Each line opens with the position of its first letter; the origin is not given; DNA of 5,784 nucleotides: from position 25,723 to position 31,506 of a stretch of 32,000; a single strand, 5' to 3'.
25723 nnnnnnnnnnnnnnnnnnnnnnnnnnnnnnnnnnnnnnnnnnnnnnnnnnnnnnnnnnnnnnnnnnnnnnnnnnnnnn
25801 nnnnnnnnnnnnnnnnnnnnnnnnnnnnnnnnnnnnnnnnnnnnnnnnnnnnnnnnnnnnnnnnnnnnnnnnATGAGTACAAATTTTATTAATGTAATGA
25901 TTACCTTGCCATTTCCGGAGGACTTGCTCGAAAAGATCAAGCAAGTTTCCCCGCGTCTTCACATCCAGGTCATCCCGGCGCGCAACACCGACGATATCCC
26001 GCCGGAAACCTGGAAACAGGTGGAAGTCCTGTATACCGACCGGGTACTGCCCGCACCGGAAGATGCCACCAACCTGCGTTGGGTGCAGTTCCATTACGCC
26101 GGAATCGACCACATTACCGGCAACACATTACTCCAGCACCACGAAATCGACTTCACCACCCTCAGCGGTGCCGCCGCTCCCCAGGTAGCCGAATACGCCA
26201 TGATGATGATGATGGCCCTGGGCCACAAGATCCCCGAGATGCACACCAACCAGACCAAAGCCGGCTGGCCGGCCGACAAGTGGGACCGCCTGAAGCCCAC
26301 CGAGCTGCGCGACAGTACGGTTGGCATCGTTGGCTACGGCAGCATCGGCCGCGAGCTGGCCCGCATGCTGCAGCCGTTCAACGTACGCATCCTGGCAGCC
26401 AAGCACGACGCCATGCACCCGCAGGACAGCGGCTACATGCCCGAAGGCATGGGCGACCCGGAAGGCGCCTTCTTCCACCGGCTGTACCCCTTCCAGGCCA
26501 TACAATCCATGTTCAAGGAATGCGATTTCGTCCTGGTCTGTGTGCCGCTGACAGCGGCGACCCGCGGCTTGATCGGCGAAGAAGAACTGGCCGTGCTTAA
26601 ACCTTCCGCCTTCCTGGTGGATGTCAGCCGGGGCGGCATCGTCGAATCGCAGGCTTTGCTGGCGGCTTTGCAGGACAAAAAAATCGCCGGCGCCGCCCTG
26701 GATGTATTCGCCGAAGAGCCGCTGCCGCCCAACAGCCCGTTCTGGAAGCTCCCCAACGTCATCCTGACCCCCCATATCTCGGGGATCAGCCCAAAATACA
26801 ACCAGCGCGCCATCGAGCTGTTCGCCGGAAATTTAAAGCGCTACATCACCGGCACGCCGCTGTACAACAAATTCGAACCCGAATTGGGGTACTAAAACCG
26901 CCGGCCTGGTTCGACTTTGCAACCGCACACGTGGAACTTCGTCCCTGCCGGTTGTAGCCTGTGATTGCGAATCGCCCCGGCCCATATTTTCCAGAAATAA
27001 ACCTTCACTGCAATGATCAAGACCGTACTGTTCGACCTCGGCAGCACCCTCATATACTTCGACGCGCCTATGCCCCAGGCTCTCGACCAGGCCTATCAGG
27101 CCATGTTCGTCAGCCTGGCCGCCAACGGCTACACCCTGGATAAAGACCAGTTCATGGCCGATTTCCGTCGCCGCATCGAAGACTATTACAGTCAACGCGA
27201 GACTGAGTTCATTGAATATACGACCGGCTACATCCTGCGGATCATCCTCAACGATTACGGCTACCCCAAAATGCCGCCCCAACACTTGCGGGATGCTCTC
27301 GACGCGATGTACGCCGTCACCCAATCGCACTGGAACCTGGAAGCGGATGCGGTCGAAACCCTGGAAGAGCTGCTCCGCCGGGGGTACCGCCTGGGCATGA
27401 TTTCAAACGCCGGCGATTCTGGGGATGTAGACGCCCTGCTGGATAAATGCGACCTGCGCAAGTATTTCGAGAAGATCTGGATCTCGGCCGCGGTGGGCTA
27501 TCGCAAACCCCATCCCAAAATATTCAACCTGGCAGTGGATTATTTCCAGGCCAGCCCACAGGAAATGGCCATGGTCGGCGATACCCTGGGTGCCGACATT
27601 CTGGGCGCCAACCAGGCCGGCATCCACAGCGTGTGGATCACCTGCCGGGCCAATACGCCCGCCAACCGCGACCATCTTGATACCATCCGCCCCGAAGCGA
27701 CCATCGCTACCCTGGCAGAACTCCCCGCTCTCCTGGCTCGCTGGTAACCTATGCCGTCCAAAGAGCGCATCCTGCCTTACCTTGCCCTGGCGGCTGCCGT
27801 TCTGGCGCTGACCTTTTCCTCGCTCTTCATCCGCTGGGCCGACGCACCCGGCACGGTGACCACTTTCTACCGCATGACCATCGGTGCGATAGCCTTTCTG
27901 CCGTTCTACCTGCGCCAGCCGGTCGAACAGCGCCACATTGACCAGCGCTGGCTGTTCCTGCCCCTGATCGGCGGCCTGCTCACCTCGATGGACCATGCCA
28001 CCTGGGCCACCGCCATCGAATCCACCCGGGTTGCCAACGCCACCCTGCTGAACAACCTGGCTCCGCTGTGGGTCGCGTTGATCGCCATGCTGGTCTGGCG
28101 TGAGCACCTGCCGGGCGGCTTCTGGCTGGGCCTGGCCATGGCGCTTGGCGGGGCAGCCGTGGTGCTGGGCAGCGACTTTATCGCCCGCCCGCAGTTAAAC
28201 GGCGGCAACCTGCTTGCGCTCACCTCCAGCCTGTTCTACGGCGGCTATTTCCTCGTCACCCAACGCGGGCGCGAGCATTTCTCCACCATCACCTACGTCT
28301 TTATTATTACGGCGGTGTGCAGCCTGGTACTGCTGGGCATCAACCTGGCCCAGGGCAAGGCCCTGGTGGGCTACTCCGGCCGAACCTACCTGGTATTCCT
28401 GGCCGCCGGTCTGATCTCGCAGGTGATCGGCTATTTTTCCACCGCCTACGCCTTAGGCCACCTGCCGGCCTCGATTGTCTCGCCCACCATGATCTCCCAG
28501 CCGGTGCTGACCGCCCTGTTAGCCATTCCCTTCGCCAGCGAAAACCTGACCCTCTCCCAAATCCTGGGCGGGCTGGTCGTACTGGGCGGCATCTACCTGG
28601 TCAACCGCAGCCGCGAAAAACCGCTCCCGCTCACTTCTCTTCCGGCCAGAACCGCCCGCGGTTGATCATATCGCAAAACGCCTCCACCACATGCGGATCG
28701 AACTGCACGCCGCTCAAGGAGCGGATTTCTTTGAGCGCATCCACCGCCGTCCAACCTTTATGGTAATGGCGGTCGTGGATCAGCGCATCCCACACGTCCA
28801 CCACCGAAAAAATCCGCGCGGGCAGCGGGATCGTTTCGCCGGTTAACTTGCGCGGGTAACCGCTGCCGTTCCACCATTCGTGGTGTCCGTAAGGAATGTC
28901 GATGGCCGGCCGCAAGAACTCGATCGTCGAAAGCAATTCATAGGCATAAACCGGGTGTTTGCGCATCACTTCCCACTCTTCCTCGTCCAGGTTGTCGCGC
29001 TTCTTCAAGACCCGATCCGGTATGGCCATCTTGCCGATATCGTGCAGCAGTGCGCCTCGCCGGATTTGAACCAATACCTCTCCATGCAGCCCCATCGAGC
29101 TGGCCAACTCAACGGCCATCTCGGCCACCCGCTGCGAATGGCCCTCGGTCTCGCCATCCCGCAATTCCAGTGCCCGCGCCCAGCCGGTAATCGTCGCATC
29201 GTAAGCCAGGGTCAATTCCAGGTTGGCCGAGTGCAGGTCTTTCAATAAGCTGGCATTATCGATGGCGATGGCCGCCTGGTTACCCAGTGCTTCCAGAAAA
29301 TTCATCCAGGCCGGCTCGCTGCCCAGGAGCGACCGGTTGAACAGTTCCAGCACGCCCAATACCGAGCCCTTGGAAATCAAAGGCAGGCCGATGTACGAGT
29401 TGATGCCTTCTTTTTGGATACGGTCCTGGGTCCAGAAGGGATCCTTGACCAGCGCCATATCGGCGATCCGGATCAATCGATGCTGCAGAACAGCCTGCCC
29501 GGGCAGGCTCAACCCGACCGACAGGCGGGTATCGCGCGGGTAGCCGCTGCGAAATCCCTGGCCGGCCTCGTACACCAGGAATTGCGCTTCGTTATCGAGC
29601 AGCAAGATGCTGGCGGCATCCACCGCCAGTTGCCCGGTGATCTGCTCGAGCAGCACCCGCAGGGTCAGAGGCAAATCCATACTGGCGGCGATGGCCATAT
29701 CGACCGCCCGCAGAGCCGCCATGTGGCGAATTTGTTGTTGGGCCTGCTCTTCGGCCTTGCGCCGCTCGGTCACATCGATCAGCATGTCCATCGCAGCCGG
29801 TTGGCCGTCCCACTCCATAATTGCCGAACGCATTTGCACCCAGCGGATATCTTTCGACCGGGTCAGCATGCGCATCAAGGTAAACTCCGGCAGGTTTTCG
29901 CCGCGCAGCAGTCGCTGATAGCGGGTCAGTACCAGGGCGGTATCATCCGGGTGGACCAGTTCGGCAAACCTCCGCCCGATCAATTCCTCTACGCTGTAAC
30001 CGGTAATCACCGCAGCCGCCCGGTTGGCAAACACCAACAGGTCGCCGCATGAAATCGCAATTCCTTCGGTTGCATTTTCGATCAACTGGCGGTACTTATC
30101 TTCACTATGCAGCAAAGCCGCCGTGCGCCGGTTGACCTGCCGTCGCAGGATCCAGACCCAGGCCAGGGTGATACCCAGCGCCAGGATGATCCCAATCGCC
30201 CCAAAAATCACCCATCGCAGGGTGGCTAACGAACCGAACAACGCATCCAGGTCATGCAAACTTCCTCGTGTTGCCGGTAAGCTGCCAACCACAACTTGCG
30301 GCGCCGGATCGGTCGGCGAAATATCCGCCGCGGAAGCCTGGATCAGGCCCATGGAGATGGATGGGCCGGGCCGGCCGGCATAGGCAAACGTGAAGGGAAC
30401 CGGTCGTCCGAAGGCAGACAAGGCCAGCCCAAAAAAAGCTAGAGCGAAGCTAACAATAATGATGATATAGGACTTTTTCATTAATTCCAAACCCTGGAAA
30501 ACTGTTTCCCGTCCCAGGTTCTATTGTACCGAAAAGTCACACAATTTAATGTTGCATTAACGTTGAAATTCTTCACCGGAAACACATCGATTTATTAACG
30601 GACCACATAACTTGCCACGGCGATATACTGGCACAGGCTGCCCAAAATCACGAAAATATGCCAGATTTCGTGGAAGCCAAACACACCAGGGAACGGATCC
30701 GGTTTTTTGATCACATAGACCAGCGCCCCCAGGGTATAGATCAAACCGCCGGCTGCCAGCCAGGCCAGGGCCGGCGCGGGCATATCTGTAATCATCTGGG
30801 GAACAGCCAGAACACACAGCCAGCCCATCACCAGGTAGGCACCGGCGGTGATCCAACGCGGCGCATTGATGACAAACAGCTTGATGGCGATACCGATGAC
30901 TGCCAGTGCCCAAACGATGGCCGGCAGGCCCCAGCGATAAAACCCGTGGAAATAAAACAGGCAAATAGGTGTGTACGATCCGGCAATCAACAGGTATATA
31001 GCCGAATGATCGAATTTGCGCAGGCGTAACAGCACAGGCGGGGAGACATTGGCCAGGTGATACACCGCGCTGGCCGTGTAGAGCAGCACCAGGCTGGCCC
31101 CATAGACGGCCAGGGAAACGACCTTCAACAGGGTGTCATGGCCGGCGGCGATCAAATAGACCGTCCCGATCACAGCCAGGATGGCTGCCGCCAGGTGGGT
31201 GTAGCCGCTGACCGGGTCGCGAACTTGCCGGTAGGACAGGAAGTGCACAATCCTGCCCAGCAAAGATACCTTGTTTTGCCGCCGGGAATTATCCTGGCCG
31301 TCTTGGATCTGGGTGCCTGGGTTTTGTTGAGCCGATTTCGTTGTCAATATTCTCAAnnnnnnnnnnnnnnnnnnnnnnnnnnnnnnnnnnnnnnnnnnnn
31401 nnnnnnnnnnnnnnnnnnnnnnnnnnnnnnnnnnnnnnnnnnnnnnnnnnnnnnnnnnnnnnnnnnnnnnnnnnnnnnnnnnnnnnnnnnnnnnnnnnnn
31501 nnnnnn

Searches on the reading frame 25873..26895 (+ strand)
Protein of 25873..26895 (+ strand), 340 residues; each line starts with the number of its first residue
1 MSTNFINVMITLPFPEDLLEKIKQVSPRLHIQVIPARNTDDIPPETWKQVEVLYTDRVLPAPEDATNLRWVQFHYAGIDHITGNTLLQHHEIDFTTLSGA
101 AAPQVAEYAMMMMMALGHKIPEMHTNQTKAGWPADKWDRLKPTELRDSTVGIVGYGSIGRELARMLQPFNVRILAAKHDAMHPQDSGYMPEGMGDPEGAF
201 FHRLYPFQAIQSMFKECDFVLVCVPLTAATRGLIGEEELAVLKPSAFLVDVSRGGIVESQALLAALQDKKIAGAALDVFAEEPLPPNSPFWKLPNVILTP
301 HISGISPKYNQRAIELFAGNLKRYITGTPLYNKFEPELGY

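Call 9: search_protein_families(library=pfam, proteins=[window:25873-26895:+])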
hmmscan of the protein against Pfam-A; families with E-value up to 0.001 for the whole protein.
window:25873-26895:+ (340 aa): 2 families
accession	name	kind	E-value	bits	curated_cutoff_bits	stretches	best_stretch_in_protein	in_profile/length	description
PF02826.25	2-Hacid_dh_C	-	2.9e-52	177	25.1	1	110-303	1-178/178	D-isomer specific 2-hydroxyacid dehydrogenase, NAD binding domain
PF03446.21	NAD_binding_2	-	0.00012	22.5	21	1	149-271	1-112/161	NAD binding domain of 6-phosphogluconate dehydrogenase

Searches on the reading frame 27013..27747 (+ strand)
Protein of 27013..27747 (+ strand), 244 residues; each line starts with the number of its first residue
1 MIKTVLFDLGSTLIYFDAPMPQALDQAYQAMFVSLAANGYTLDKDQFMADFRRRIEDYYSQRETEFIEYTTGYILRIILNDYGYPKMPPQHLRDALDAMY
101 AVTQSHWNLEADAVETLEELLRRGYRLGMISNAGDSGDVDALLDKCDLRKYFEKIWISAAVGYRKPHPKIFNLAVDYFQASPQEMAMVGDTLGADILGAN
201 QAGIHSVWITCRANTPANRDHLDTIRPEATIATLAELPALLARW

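Call 9: search_protein_families(library=pfam, proteins=[window:27013-27747:+])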
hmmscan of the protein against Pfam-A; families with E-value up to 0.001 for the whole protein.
window:27013-27747:+ (244 aa): 4 families
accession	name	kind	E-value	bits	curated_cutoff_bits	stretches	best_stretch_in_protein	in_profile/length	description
PF00702.32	Hydrolase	-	1e-22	82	26.4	1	2-203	1-191/191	haloacid dehalogenase-like hydrolase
PF13419.12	HAD_2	-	3.8e-22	79.7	23.8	1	49-209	27-178/178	Haloacid dehalogenase-like hydrolase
PF13242.12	Hydrolase_like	-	8.3e-14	51.7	22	1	163-237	2-75/75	HAD-hyrolase-like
PF09419.16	PGP_phosphatase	-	1.2e-06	28.7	20.4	1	126-210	79-164/168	Mitochondrial PGP phosphatase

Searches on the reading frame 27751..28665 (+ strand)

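Call 9: search_protein_families(library=pfam, proteins=[window:27751-28665:+])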
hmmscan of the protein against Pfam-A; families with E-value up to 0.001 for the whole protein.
window:27751-28665:+ (304 aa): 2 families
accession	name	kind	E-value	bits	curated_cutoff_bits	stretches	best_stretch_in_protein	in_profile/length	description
PF00892.27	EamA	-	4.3e-38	131.1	28.2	2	152-285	3-134/135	EamA-like transporter family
PF03151.22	TPT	-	1.1e-05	25.4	30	1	29-137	27-134/291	Triose-phosphate Transporter family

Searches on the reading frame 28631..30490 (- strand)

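Call 9: search_protein_families(library=pfam, proteins=[window:28631-30490:-])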
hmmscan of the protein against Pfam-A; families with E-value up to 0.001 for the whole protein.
window:28631-30490:- (619 aa): 10 families
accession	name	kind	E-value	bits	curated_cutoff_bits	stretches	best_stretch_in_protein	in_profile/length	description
PF13487.12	HD_5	-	1.4e-38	132.7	27.2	1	439-601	5-170/170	HD domain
PF01966.28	HD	-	2.5e-18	66.9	22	1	450-569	3-115/116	HD domain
PF13185.12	GAF_2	-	2.1e-14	54.4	28.6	1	275-411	6-136/136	GAF domain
PF01590.32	GAF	-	4.1e-13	50.5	22.4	1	273-410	2-133/133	GAF domain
PF08447.18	PAS_3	-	5.5e-13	49.4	25.6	1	153-234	2-85/89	PAS fold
PF00989.32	PAS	-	2.8e-10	40.6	22.6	1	132-229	2-100/113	PAS fold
PF08448.16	PAS_4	-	5e-08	33.6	23.1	1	153-244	18-109/110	PAS fold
PF13188.13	PAS_8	-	1.1e-07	31.9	21.8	1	132-183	2-54/65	PAS domain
PF13426.13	PAS_9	-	4.4e-07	30.6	27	1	143-242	3-103/103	PAS domain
PF13492.12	GAF_3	-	1.5e-05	25.8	27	1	276-412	5-129/129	GAF domain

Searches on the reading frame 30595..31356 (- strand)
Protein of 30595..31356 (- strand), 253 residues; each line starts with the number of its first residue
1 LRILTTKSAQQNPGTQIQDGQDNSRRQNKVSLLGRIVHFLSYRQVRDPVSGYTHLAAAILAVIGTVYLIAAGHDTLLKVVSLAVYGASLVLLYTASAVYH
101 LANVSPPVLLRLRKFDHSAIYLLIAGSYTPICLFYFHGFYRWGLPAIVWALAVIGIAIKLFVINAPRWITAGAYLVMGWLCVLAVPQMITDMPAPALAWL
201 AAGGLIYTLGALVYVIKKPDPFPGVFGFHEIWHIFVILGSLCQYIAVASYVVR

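Call 73: search_protein_families(library=pfam, proteins=[window:30595-31356:-], max_evalue=0.01)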
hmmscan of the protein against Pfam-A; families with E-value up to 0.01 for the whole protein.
window:30595-31356:- (253 aa): 1 family
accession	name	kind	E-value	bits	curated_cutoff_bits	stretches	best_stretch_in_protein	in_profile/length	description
PF03006.26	HlyIII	-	2.3e-50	171.8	26.2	1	45-244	4-224/224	Haemolysin-III related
